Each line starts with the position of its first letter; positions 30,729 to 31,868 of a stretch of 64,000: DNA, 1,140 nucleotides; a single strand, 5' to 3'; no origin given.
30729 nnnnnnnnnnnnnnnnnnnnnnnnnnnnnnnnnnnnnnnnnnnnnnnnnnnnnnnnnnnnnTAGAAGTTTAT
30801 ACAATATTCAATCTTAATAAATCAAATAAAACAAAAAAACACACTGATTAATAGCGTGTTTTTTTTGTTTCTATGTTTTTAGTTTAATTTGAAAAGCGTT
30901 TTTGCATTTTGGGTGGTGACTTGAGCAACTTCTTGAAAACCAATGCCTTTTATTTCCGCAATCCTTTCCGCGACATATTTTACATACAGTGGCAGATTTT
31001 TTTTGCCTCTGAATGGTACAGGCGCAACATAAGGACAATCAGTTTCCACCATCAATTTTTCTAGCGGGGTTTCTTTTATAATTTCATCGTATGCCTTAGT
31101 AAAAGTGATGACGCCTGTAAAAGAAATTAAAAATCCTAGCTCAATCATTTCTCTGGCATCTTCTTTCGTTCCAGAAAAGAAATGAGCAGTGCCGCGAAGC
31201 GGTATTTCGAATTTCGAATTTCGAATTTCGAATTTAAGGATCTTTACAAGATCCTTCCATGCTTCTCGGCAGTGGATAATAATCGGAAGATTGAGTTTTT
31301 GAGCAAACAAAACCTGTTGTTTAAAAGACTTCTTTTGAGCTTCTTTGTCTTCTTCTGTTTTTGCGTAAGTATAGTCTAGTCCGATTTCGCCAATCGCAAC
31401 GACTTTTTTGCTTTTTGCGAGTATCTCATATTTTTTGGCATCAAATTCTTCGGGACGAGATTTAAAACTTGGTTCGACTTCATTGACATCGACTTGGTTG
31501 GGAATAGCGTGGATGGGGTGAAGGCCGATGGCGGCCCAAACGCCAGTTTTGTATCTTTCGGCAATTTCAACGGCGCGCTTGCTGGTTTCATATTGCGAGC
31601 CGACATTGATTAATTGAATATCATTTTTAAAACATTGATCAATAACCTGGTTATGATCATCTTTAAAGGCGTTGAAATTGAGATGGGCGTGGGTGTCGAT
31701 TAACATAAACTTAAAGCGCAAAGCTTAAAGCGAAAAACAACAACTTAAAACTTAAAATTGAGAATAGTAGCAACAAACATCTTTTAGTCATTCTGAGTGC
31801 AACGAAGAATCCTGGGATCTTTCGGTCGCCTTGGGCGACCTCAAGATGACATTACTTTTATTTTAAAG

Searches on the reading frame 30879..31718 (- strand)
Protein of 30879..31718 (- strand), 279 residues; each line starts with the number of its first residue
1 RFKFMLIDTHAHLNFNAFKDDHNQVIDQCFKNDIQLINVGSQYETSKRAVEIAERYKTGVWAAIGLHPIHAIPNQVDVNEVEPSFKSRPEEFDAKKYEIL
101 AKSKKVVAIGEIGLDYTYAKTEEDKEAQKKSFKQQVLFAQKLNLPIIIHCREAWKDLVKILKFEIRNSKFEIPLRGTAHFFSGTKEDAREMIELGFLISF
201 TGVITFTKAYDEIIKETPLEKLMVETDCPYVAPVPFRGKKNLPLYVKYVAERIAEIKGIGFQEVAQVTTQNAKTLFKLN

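Call 37: search_protein_families(library=pfam, proteins=[window:30879-31718:-], max_evalue=0.00001)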
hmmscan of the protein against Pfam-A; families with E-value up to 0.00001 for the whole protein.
window:30879-31718:- (279 aa): 1 family
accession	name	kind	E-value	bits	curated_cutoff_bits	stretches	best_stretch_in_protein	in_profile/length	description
PF01026.27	TatD_DNase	-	4.7e-79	265.8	27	1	7-277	1-253/253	TatD related DNase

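Call 56: find_homologous_proteins(query=window:30879-31718:-, max_evalue=1e-30)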
Query window:30879-31718:- (279 aa): 7938 proteins with E <= 1e-30 among 8000 candidates; the best 120 are listed.
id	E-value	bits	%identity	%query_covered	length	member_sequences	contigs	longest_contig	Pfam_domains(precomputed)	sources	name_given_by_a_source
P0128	1.3e-179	613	100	99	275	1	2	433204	PF01026.28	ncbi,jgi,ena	ncbi:MAG: TatD family hydrolase [Candidatus Paceibacterota bacterium]|jgi:TatD DNase family protein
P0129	1.3e-153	528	85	99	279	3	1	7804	PF01026.28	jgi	jgi:TatD DNase family protein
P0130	1.8e-149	514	81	99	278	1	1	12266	PF01026.28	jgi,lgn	jgi:TatD DNase family protein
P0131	2.1e-149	514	82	99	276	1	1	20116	PF01026.28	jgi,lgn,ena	-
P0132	2.3e-147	507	81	99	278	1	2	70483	PF01026.28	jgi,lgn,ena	-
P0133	7.7e-138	476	76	99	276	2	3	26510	PF01026.28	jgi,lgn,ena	-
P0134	9.5e-130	450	72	98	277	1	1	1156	PF01026.28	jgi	-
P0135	1.2e-128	446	69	98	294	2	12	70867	PF01026.28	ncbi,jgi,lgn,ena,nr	ncbi:TatD family deoxyribonuclease [bacterium]|nr:MAG: TatD family deoxyribonuclease [bacterium]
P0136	3.9e-127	441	69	98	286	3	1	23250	PF01026.28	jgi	jgi:TatD DNase family protein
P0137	1.5e-126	439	70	98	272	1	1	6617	PF01026.28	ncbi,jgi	-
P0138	2.6e-123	429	68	98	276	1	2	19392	PF01026.28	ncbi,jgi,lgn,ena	-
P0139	5.8e-123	427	68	98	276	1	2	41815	PF01026.28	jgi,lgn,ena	-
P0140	2.2e-122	426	69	98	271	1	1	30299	PF01026.28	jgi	-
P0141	4.1e-122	425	68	98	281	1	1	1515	PF01026.28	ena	-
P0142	1.1e-120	420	67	98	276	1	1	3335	PF01026.28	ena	-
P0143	3.7e-120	418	69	98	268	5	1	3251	PF01026.28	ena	-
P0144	8.7e-120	417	67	98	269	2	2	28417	PF01026.28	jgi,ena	-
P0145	1.0e-114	400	66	99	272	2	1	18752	PF01026.28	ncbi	-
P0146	3.1e-108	379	63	98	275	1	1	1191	PF01026.28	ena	-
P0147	8.2e-108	378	63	98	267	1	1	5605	PF01026.28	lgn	-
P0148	1.8e-105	370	60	99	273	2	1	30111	PF01026.28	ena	-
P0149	2.4e-104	366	59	98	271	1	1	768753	PF01026.28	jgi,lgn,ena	-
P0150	7.3e-94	332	56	98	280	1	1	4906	PF01026.28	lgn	-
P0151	4.3e-93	330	56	98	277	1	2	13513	PF01026.28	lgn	-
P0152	4.4e-92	326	56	99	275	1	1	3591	PF01026.28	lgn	-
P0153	6.1e-92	326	56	99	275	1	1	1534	PF01026.28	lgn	-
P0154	1.1e-91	325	55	98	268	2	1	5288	PF01026.28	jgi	jgi:TatD DNase family protein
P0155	4.5e-91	323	56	99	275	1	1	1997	PF01026.28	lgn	-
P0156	5.1e-91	323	54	98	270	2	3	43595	PF01026.28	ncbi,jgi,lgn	-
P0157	3.1e-90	320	56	98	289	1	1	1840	PF01026.28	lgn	-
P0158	4.9e-90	320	53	98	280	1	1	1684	PF01026.28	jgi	-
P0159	5.0e-90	320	55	98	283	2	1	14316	PF01026.28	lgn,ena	-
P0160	1.1e-89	318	56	98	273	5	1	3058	PF01026.28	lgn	-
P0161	1.4e-89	318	52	99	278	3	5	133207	PF01026.28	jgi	-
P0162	1.6e-89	318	55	98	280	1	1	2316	PF01026.28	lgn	-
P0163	2.7e-89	317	55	98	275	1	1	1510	PF01026.28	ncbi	-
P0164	3.5e-89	317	54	98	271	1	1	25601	PF01026.28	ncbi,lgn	-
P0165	7.7e-89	316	53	98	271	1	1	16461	PF01026.28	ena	-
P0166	8.2e-89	316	53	98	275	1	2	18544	PF01026.28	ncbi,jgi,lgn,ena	-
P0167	2.0e-88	314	53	98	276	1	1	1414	PF01026.28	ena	-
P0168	2.3e-88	314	53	98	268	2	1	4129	PF01026.28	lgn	-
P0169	2.3e-88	314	55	99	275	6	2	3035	PF01026.28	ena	-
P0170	2.7e-88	314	53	98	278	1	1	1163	PF01026.28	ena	-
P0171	3.4e-88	313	53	98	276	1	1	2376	PF01026.28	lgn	-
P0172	6.4e-88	313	56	98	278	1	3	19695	PF01026.28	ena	-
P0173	7.4e-88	312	56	98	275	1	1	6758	PF01026.28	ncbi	-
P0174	7.9e-88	312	53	98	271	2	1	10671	PF01026.28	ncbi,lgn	-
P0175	9.7e-88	312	54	98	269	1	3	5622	PF01026.28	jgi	-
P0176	1.4e-87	312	53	98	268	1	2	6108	PF01026.28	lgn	-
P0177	1.4e-87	311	53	98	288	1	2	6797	PF01026.28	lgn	-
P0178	2.0e-87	311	53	98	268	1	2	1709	PF01026.28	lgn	-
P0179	2.0e-87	311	51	98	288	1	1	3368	PF01026.28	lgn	-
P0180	2.4e-87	311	55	98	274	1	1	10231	PF01026.28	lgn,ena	-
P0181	2.4e-87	311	51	98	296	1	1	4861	PF01026.28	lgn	-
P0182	2.7e-87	311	54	98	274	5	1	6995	PF01026.28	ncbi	-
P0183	2.8e-87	311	52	98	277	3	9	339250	PF01026.28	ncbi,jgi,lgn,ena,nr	ncbi:MAG: hypothetical protein UU87_C0001G0018 [Parcubacteria group bacterium GW2011_GWA2_42_11]|nr:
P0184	3.0e-87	310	53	99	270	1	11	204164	PF01026.28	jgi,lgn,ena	jgi:TatD DNase family protein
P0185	3.1e-87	310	54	98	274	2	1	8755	PF01026.28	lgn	-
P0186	3.2e-87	310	53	98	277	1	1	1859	PF01026.28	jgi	jgi:TatD DNase family protein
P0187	3.3e-87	310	55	98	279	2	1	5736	PF01026.28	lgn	-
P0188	4.1e-87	310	52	97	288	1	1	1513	PF01026.28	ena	-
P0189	4.2e-87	310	54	98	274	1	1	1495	PF01026.28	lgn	-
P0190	4.6e-87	310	53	98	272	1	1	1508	PF01026.28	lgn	-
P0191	5.9e-87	309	54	99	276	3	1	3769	PF01026.28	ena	-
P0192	6.0e-87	309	54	98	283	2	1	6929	PF01026.28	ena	-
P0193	6.5e-87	309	53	98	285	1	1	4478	PF01026.28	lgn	-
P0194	6.6e-87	309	54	98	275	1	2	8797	PF01026.28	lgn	-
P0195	8.5e-87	309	52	98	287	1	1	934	PF01026.28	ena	-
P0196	8.5e-87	309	55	98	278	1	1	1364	PF01026.28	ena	-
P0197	9.5e-87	309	56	97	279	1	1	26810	PF01026.28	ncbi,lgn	-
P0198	9.8e-87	309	53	99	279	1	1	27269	PF01026.28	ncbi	-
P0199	1.0e-86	309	55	98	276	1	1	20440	PF01026.28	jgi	-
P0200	1.1e-86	309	51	98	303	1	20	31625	PF01026.28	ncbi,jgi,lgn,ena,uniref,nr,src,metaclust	ncbi:MAG: hypothetical protein A3A94_02775 [Candidatus Portnoybacteria bacterium RIFCSPLOWO2_01_FULL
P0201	1.1e-86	309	51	98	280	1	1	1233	PF01026.28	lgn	-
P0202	1.2e-86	308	53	98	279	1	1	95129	PF01026.28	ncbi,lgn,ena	-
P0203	1.2e-86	308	52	99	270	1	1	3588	PF01026.28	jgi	-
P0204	1.3e-86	308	53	98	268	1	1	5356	PF01026.28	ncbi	-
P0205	1.4e-86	308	55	98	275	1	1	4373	PF01026.28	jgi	-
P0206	1.4e-86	308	51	98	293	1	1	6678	PF01026.28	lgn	-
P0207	1.8e-86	308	52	98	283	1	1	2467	PF01026.28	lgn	-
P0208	1.9e-86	308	54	99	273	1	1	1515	PF01026.28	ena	-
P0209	2.0e-86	308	53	98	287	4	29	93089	PF01026.28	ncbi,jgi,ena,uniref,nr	ncbi:MAG: hypothetical protein A3I88_01280 [Candidatus Portnoybacteria bacterium RIFCSPLOWO2_12_FULL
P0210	2.8e-86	307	52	98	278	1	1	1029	PF01026.28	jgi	jgi:TatD DNase family protein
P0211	3.1e-86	307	54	99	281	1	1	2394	PF01026.28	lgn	-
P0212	3.3e-86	307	52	99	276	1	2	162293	PF01026.28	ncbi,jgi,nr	ncbi:TatD family deoxyribonuclease [Candidatus Parcubacteria bacterium]|nr:MAG: TatD family deoxyrib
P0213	5.0e-86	306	51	98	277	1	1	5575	PF01026.28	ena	-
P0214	5.0e-86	306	54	99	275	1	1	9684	PF01026.28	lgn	-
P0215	5.1e-86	306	54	99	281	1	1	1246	PF01026.28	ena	-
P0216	5.8e-86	306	52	98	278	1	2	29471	PF01026.28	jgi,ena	jgi:TatD DNase family protein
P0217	6.9e-86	306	54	97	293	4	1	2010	PF01026.28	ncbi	-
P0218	7.1e-86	306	53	98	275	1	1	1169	PF01026.28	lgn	-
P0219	7.4e-86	306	51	99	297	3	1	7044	PF01026.28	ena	-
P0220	7.7e-86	306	54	98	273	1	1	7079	PF01026.28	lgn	-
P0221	7.7e-86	306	54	98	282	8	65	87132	PF01026.28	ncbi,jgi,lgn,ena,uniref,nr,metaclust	ncbi:MAG: hydrolase TatD [Candidatus Nealsonbacteria bacterium CG_4_9_14_0_2_um_filter_37_38]|uniref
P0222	8.4e-86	306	52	98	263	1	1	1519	PF01026.28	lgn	-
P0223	9.4e-86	306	50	99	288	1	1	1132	PF01026.28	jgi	jgi:TatD DNase family protein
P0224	1.0e-85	305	53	98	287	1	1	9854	PF01026.28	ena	-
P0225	1.0e-85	305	51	98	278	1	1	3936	PF01026.28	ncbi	-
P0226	1.1e-85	305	53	98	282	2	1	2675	PF01026.28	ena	-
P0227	1.1e-85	305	53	98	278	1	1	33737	PF01026.28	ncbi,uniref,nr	ncbi:MAG: hypothetical protein A2Y98_03620 [Candidatus Portnoybacteria bacterium RBG_19FT_COMBO_36_7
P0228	1.2e-85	305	53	98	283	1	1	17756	PF01026.28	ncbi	ncbi:TatD family hydrolase [Patescibacteria group bacterium]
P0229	1.2e-85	305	55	98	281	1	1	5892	PF01026.28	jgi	jgi:TatD DNase family protein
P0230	1.3e-85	305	54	99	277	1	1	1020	PF01026.28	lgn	-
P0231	1.4e-85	305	49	99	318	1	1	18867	PF01026.28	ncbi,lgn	-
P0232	1.4e-85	305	54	98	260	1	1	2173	PF01026.28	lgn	-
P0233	1.4e-85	305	54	98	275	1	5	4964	PF01026.28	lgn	-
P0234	1.6e-85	305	53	98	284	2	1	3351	PF01026.28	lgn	-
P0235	1.6e-85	305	52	98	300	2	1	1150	PF01026.28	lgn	-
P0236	1.7e-85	305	55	99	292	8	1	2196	PF01026.28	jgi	-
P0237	1.7e-85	305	55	98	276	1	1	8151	PF01026.28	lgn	-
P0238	1.7e-85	305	54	98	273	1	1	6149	PF01026.28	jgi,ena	-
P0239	1.7e-85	305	51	98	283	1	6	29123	PF01026.28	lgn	-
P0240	1.8e-85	305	50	98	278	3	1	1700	PF01026.28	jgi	-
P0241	1.9e-85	305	54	98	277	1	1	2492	PF01026.28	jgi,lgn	jgi:TatD DNase family protein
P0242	2.0e-85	304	54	98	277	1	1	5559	PF01026.28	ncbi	-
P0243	2.0e-85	304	50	99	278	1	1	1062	PF01026.28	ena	-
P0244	2.2e-85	304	52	98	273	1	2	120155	PF01026.28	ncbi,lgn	-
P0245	2.2e-85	304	55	98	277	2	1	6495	PF01026.28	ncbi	-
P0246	2.2e-85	304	51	98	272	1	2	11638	PF01026.28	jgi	jgi:TatD DNase family protein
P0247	2.3e-85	304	55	98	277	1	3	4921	PF01026.28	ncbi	-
